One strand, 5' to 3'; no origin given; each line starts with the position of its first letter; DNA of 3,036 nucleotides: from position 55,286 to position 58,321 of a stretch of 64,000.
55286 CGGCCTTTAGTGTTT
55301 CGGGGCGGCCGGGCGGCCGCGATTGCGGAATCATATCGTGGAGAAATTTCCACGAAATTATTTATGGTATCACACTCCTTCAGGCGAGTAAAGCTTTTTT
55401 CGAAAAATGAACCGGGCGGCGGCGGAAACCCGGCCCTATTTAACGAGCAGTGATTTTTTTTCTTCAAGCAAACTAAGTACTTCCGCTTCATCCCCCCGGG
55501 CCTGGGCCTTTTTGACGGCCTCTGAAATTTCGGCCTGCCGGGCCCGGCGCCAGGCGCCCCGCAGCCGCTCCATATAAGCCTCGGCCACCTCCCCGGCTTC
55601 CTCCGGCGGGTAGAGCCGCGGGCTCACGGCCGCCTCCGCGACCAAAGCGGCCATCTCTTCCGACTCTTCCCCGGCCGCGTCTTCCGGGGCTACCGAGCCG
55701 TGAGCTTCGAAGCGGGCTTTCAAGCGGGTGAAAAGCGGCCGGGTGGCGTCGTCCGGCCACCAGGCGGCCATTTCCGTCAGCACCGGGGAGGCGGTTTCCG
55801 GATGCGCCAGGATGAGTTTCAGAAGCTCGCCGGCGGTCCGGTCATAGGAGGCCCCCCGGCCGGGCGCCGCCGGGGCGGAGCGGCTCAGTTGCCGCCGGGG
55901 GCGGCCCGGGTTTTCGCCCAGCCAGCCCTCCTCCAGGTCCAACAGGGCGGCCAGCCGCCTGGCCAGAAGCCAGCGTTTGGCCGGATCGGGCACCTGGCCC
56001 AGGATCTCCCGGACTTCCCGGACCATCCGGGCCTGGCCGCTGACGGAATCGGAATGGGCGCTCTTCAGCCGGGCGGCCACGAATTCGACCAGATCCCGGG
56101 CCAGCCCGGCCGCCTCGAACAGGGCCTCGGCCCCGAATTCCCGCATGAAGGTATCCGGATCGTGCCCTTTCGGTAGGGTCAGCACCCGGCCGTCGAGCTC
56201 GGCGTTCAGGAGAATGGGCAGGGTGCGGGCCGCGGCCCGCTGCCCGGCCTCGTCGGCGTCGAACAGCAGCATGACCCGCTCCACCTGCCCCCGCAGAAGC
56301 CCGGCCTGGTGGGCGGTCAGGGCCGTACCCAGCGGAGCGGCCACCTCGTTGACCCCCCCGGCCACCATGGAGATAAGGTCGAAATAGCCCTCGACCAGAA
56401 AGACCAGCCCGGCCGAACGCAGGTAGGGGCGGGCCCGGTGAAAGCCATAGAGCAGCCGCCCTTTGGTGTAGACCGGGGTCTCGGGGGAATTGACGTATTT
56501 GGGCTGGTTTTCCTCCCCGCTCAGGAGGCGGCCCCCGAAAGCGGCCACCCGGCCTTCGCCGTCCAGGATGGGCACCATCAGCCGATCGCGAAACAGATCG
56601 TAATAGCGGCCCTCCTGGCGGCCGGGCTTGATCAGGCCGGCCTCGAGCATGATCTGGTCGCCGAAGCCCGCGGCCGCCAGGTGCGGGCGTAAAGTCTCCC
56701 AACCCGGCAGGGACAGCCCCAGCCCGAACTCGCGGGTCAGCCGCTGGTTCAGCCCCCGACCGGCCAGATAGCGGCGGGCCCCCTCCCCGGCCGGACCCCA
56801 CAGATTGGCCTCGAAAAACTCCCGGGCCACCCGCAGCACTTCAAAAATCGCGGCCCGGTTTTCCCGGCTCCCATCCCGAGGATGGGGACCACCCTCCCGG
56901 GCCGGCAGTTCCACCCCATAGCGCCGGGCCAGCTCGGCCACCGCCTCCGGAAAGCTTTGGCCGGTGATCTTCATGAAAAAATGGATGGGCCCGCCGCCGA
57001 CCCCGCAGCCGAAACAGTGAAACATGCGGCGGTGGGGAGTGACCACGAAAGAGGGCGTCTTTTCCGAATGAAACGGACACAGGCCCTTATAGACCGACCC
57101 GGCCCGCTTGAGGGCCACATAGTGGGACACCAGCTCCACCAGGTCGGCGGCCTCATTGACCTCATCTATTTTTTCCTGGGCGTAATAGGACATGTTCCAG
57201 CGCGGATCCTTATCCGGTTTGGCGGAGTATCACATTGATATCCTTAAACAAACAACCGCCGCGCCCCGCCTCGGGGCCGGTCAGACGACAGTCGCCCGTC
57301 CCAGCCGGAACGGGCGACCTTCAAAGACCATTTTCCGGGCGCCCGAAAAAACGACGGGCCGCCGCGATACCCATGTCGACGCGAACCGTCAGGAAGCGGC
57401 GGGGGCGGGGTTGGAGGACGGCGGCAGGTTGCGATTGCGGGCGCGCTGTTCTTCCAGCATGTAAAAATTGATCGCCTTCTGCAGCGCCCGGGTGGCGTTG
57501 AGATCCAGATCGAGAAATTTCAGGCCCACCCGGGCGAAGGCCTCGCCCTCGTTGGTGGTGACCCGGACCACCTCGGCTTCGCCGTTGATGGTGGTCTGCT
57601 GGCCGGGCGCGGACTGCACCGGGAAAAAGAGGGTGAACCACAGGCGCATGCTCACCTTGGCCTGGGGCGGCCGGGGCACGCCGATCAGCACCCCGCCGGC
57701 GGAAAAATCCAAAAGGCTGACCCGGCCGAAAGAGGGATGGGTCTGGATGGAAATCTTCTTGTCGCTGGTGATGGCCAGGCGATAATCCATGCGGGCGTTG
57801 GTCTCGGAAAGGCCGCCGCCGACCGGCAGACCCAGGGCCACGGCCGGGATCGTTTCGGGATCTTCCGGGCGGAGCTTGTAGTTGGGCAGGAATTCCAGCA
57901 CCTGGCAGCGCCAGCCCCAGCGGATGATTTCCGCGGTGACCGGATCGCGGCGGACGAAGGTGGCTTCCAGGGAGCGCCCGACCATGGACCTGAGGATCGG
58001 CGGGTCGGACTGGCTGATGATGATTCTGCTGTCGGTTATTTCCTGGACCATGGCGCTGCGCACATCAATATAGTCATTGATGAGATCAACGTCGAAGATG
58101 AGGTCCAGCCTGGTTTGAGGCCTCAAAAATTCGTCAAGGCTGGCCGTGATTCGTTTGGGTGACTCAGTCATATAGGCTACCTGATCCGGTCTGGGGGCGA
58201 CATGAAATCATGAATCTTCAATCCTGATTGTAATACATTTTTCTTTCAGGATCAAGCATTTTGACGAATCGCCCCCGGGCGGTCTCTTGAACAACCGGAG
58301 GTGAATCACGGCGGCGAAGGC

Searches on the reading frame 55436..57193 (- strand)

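Call 50: search_protein_families(library=pfam, proteins=[window:55436-57193:-], max_evalue=0.00001)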
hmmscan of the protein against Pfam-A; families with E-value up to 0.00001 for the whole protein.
window:55436-57193:- (585 aa): 7 families
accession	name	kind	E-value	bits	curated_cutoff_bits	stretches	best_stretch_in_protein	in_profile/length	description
PF08275.17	DNAG_N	-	8e-35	120.2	26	1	126-255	1-128/128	DNA primase catalytic core, N-terminal domain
PF01807.25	Zn_ribbon_DnaG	-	1e-34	118.7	24.9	1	5-99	2-96/98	CHC2 zinc finger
PF13155.12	Toprim_2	-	1.1e-18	67.7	22.1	1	265-349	1-87/88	Toprim-like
PF13662.12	Toprim_4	-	1.6e-12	47.9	25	1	264-334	3-80/85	Toprim domain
PF01751.28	Toprim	-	2.4e-08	34.5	23.1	1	264-330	2-86/96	Toprim domain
PF10410.14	DnaB_bind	-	1.1e-06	29.2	20.6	1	373-422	5-55/56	DnaB-helicase binding domain of primase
PF13362.12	Toprim_3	-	5.1e-06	27.3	27.2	0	264-355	2-94/95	Toprim domain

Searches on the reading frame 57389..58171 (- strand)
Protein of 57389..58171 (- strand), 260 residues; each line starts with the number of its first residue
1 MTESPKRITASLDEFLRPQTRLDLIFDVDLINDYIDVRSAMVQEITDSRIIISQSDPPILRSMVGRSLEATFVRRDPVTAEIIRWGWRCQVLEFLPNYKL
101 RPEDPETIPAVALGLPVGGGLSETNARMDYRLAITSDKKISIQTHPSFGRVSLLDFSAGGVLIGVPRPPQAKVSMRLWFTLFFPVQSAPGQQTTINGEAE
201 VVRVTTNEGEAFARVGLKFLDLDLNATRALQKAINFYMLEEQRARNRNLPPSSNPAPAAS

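Call 50: search_protein_families(library=pfam, proteins=[window:57389-58171:-], max_evalue=0.00001)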
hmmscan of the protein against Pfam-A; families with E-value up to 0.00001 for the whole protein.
window:57389-58171:- (260 aa): 1 family
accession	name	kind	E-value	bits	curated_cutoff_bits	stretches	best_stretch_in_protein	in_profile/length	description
PF07238.19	PilZ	-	2.2e-09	38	22.5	1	145-234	19-100/102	PilZ domain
